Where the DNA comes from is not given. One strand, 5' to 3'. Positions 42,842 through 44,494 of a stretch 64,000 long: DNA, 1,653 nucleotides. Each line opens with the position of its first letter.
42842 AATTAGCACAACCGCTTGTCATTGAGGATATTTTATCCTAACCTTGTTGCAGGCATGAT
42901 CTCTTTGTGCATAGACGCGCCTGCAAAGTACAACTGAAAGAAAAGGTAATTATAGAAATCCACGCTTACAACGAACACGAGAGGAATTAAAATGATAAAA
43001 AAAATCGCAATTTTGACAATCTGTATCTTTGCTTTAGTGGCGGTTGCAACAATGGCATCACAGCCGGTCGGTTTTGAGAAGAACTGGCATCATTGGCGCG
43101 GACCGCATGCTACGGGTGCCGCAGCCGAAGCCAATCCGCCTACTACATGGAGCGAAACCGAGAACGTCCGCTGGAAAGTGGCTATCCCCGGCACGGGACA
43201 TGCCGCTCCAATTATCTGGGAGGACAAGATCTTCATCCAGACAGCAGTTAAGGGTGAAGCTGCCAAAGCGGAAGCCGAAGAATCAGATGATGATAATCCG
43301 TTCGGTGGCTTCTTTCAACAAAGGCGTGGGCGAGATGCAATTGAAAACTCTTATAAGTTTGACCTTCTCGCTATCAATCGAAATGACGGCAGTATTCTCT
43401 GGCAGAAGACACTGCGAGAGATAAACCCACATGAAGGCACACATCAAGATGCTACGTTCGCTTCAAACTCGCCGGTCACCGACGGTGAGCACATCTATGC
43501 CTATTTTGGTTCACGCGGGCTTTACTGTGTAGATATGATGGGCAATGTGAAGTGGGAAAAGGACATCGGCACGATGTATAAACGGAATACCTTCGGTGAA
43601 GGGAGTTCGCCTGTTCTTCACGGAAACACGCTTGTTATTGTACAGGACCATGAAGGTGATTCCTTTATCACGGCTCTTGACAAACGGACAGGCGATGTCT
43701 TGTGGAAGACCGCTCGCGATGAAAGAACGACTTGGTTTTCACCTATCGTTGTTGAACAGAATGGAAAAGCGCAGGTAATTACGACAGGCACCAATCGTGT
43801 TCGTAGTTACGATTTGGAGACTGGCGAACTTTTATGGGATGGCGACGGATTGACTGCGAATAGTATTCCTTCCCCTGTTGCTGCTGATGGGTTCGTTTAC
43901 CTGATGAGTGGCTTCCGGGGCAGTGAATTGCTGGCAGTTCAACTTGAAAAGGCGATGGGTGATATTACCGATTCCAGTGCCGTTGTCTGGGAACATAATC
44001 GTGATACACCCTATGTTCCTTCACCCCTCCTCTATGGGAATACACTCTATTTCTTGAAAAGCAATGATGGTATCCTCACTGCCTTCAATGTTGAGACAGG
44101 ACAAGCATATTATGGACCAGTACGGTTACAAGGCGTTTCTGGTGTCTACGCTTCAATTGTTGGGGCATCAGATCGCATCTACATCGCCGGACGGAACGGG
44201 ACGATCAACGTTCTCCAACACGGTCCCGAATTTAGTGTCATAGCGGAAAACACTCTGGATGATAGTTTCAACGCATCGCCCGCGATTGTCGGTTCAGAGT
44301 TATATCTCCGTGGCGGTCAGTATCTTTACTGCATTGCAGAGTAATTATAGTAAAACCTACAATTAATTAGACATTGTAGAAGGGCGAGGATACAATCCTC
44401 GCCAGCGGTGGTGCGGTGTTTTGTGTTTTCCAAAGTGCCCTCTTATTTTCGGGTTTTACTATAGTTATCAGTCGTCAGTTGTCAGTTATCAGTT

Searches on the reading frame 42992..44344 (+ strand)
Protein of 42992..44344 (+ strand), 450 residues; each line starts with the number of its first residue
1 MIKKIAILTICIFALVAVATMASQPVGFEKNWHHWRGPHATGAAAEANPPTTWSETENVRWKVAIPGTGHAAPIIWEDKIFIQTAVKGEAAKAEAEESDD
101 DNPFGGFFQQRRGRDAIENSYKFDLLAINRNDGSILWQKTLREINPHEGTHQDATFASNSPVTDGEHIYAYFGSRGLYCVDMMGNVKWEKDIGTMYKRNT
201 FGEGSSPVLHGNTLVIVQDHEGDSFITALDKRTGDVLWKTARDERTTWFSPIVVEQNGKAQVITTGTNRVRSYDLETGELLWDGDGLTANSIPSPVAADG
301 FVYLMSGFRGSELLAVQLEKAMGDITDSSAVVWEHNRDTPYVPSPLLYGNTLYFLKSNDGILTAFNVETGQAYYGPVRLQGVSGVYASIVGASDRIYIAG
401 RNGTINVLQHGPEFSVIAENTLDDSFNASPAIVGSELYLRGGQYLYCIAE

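Call 13: search_protein_families(library=pfam, proteins=[window:42992-44344:+])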
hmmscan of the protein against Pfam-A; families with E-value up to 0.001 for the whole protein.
window:42992-44344:+ (450 aa): 4 families
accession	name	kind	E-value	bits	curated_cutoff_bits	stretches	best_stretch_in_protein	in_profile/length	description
PF13360.13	PQQ_2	-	1.7e-30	106.8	27.6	2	125-371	5-228/233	Outer membrane protein assembly factor BamB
PF13570.13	Beta-prop_ACSF4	-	4.7e-13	49.7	133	1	121-408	69-327/329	Beta-alanine-activating enzyme, beta-propeller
PF01011.28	PQQ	-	1.2e-06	28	26.7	0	185-257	508-590/595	Glucose/ethanol/alcohol dehydrogenase, beta-propeller domain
PF25293.1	Beta-prop_EMC1_N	-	1.2e-05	25.6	34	0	225-283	42-100/219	EMC1 N-terminal beta-propeller domain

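Call 15: find_encoding_contigs(protein=window:42992-44344:+, flank=10000, max_places=10)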
Protein window:42992-44344:+ (450 aa): 3 contigs read that carry it; 2 places shown.
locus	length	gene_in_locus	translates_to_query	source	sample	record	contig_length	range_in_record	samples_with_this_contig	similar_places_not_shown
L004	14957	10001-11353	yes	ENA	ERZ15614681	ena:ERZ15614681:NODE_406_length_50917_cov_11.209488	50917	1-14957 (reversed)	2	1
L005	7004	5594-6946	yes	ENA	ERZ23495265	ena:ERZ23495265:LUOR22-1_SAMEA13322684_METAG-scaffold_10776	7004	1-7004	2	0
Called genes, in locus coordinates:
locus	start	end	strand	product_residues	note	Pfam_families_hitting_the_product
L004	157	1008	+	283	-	PF03781:FGE-sulfatase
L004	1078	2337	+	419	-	PF03150:CCP_MauG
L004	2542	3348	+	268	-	-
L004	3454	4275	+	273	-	-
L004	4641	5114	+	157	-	-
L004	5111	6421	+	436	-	PF01011:PQQ (faint), PF13360:PQQ_2, PF13570:Beta-prop_ACSF4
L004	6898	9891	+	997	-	PF00675:Peptidase_M16 (weak), PF05193:Peptidase_M16_C, PF08367:M16C_assoc, PF22516:PreP_C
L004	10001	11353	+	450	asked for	PF13360:PQQ_2, PF01011:PQQ (faint), PF13360:PQQ_2, PF13570:Beta-prop_ACSF4, PF25293:Beta-prop_EMC1_N (faint), PF13360:PQQ_2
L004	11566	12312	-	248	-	PF00106:adh_short, PF08659:KR, PF13561:adh_short_C2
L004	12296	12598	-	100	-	-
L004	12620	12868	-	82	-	-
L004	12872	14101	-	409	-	-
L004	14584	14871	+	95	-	PF01329:Pterin_4a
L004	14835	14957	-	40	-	?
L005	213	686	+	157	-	-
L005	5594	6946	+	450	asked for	PF13360:PQQ_2, PF01011:PQQ (faint), PF13360:PQQ_2, PF13570:Beta-prop_ACSF4, PF25293:Beta-prop_EMC1_N (faint), PF13360:PQQ_2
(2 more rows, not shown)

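Call 41: find_homologous_proteins(query=window:42992-44344:+, max_evalue=1e-60)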
Query window:42992-44344:+ (450 aa): 7970 proteins with E <= 1e-60 among 8000 candidates; the best 120 are listed.
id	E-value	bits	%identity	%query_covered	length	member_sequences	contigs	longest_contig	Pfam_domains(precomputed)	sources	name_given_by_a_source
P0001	0.0e+0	1023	97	100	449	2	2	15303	PF01011.29,PF13360.14,PF13570.14,PF25293.2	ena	-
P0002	1.0e-287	972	91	100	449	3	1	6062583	PF01011.29,PF13360.14,PF13570.14,PF25293.2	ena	-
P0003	5.1e-276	934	88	100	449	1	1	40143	PF01011.29,PF13360.14,PF13570.14,PF25293.2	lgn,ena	-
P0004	1.1e-275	933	87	100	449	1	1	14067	PF01011.29,PF13360.14,PF13570.14,PF25293.2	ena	-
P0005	5.8e-275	930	87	100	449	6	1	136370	PF01011.29,PF13360.14,PF13570.14,PF25293.2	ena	-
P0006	6.3e-273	924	86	100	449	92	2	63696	PF01011.29,PF13360.14,PF13570.14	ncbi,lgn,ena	-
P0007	2.2e-271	919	85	100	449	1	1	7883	PF01011.29,PF13360.14,PF13570.14,PF25293.2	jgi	jgi:outer membrane protein assembly factor BamB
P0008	3.2e-271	918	86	100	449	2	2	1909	PF01011.29,PF13360.14,PF13570.14,PF25293.2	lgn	-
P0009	4.8e-271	917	84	100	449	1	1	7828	PF01011.29,PF13360.14,PF13570.14,PF25293.2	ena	-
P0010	1.2e-269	913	84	100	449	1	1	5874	PF01011.29,PF13360.14,PF13570.14,PF25293.2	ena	-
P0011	3.1e-268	908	88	100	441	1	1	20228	PF01011.29,PF13360.14,PF13570.14,PF25293.2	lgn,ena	-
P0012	3.7e-268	908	84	100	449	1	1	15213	PF01011.29,PF13360.14,PF13570.14,PF25293.2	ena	-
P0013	4.8e-268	908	86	100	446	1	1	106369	PF01011.29,PF13360.14,PF13570.14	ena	-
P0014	2.0e-266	902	85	100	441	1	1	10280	PF01011.29,PF13360.14,PF13570.14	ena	-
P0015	4.0e-266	901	85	100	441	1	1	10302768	PF01011.29,PF13360.14,PF13570.14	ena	-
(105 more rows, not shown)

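Call 42: find_encoding_contigs(protein=P0001, flank=1500, max_places=3)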
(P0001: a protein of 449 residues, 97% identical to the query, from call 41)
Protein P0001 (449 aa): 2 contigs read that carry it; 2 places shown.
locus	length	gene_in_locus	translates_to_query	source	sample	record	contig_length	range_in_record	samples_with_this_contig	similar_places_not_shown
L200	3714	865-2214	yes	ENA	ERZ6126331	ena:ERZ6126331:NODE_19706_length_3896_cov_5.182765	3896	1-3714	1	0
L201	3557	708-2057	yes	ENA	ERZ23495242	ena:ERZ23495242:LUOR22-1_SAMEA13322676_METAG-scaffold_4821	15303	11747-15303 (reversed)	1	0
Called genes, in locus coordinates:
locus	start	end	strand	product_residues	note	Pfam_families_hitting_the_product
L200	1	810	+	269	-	?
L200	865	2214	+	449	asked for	PF13360:PQQ_2, PF01011:PQQ (faint), PF13360:PQQ_2, PF13570:Beta-prop_ACSF4, PF25293:Beta-prop_EMC1_N (faint), PF13360:PQQ_2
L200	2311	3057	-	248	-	PF00106:adh_short, PF08659:KR, PF13561:adh_short_C2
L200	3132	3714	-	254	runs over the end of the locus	?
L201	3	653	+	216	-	?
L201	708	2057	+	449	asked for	PF13360:PQQ_2, PF01011:PQQ (faint), PF13360:PQQ_2, PF13570:Beta-prop_ACSF4, PF25293:Beta-prop_EMC1_N (faint), PF13360:PQQ_2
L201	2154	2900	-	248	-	PF00106:adh_short, PF08659:KR, PF13561:adh_short_C2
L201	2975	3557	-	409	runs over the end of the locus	-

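Call 43: find_encoding_contigs(protein=P0002, flank=1500, max_places=3)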
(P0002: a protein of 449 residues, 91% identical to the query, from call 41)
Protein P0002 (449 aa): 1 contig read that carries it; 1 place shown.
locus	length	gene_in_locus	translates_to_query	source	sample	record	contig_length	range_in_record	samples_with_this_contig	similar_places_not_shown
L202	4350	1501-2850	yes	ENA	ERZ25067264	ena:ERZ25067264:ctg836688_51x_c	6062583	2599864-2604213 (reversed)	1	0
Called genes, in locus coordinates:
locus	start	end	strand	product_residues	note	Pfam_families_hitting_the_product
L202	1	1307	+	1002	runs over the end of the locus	PF00675:Peptidase_M16 (weak), PF05193:Peptidase_M16_C, PF08367:M16C_assoc, PF22516:PreP_C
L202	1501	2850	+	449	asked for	PF01011:PQQ (faint), PF13360:PQQ_2, PF13570:Beta-prop_ACSF4, PF13360:PQQ_2, PF25293:Beta-prop_EMC1_N (faint), PF13360:PQQ_2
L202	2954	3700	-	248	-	PF00106:adh_short, PF08659:KR, PF13561:adh_short_C2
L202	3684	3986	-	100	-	-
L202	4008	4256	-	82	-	-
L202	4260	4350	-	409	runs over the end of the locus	-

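Call 44: find_encoding_contigs(protein=P0003, flank=1500, max_places=3)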
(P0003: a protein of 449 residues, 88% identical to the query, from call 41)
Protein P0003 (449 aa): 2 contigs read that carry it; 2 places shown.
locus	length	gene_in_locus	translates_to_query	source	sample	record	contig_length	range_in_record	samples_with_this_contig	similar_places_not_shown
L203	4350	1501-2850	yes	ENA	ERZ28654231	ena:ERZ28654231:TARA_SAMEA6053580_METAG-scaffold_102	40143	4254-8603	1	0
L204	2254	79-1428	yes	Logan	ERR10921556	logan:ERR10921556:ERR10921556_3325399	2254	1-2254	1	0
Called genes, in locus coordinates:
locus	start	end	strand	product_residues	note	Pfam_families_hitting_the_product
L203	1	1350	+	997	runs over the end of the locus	PF00675:Peptidase_M16 (weak), PF05193:Peptidase_M16_C, PF08367:M16C_assoc, PF22516:PreP_C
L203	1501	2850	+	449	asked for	PF01011:PQQ (faint), PF13360:PQQ_2, PF13570:Beta-prop_ACSF4, PF25293:Beta-prop_EMC1_N (faint), PF13360:PQQ_2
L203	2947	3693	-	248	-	PF00106:adh_short, PF08659:KR, PF13561:adh_short_C2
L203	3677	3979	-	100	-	-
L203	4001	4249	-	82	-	-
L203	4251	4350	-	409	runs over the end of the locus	-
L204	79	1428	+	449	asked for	PF01011:PQQ (faint), PF13360:PQQ_2, PF13570:Beta-prop_ACSF4, PF25293:Beta-prop_EMC1_N (faint), PF13360:PQQ_2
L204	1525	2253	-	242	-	?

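Call 45: find_encoding_contigs(protein=P0005, flank=1500, max_places=3)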
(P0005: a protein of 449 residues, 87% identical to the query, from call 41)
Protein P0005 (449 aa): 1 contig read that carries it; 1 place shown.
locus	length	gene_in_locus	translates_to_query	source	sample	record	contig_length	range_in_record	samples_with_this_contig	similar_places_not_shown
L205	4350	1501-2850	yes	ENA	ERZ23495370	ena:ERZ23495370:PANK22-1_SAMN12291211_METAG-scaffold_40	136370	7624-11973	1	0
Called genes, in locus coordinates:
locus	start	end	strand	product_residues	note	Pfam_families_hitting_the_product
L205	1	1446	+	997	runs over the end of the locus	PF00675:Peptidase_M16 (weak), PF05193:Peptidase_M16_C, PF08367:M16C_assoc, PF22516:PreP_C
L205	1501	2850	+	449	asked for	PF01011:PQQ (faint), PF13360:PQQ_2, PF13570:Beta-prop_ACSF4, PF25293:Beta-prop_EMC1_N (faint), PF13360:PQQ_2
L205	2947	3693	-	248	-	PF00106:adh_short, PF08659:KR, PF13561:adh_short_C2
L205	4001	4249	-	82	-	-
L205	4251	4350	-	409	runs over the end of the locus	-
